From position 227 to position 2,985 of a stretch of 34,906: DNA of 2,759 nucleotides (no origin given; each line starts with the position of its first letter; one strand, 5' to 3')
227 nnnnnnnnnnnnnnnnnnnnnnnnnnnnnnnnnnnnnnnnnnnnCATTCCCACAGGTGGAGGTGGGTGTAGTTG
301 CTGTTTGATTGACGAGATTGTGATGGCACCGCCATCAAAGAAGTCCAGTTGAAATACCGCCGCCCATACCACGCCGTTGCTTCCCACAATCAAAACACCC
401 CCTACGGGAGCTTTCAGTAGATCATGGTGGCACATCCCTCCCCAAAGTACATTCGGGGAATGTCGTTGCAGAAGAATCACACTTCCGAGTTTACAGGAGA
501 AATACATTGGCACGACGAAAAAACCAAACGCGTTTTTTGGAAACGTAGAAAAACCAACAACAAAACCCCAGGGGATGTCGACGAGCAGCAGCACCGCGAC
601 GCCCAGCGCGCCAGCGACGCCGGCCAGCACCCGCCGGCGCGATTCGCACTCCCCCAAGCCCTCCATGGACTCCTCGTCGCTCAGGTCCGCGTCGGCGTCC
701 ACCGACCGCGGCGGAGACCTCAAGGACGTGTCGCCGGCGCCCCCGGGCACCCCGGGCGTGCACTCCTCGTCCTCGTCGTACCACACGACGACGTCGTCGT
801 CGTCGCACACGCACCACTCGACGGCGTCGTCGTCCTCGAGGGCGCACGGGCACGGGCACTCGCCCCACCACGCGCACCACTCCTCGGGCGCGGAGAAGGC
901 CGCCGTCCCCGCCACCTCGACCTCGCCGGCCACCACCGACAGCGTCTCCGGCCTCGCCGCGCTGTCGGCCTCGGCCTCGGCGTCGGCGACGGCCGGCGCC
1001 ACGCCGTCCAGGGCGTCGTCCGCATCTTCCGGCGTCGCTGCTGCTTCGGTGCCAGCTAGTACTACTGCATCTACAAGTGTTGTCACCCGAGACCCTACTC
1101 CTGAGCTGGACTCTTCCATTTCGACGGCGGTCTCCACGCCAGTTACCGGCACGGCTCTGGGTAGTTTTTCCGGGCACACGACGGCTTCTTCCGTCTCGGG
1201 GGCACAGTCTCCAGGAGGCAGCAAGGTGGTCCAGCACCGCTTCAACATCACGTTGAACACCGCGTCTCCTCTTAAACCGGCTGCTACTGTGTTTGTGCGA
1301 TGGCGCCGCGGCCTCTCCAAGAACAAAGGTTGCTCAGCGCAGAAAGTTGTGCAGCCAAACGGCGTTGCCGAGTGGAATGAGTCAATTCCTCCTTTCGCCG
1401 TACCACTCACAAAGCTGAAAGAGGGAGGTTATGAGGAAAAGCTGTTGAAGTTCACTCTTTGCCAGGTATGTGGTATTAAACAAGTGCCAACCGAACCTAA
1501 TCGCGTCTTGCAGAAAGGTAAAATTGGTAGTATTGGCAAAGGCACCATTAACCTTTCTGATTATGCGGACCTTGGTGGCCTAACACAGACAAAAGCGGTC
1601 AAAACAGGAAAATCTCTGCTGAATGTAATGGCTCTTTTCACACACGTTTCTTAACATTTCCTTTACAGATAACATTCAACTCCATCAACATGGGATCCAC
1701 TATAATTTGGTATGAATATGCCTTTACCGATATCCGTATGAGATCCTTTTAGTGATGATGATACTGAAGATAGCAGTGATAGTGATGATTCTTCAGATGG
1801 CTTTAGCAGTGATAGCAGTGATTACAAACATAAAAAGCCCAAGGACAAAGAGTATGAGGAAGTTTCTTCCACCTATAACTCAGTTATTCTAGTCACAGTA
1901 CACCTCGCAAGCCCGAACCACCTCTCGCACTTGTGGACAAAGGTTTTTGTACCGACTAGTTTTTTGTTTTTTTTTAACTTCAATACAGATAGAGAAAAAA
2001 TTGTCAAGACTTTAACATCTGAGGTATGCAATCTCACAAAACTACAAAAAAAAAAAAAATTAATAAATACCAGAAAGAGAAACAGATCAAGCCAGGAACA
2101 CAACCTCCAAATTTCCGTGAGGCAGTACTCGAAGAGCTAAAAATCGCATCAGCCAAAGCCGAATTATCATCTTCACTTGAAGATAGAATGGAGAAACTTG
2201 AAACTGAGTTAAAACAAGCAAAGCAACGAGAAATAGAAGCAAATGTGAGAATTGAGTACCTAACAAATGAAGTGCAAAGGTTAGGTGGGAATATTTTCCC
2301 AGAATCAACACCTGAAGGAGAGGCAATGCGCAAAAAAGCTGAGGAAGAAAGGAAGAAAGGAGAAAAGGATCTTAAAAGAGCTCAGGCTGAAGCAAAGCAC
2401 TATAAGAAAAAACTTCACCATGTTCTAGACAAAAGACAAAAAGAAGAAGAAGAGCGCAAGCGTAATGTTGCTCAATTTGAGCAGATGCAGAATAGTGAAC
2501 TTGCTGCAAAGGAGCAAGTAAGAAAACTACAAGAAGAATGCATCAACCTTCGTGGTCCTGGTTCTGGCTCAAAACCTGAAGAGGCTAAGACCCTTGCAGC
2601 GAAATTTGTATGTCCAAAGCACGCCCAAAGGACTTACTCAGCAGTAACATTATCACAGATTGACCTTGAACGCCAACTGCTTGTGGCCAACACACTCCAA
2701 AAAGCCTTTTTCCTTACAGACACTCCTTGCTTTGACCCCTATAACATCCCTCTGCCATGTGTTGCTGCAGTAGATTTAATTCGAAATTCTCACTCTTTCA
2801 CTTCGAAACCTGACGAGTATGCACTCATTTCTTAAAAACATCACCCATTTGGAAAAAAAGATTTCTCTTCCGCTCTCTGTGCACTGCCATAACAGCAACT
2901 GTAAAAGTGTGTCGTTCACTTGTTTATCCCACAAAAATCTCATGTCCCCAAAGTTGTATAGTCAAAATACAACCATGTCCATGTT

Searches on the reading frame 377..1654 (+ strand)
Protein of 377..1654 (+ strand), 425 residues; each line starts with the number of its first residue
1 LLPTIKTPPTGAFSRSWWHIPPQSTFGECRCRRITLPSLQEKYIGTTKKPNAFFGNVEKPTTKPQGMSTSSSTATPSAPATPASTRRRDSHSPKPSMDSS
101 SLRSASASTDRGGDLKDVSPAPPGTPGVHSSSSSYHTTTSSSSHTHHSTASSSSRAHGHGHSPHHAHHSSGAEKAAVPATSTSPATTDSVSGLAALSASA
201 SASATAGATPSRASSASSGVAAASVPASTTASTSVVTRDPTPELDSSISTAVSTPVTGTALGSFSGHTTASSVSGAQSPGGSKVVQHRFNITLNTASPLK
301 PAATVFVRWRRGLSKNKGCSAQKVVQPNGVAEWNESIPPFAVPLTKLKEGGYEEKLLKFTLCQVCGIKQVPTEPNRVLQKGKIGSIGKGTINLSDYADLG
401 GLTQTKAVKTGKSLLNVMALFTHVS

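Call 73: search_protein_families(library=pfam, proteins=[window:377-1654:+], max_evalue=0.001)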
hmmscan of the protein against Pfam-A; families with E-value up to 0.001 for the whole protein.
window:377-1654:+ (425 aa): 1 family
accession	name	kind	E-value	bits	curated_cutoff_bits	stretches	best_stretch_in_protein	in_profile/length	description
PF10358.15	NT-C2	-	7.3e-13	48.8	25.2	1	282-402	2-110/143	N-terminal C2 in EEIG1 and EHBP1 proteins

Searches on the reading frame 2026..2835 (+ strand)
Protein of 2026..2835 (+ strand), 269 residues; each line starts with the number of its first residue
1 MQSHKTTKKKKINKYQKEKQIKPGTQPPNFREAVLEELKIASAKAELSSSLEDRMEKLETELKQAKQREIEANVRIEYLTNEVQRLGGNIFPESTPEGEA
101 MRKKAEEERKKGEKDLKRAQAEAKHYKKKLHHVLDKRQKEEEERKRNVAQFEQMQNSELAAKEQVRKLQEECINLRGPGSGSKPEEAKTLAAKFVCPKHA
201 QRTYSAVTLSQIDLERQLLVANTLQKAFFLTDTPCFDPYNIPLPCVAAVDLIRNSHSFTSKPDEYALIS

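Call 62: search_protein_families(library=pfam, proteins=[window:2026-2835:+], max_evalue=0.01)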
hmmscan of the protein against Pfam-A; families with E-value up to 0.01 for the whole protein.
window:2026-2835:+ (269 aa): 1 family
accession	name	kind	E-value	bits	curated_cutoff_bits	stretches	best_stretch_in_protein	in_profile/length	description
PF16331.10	TolA_bind_tri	-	0.0004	20.8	30.1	1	50-90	1-41/76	TolA binding protein trimerisation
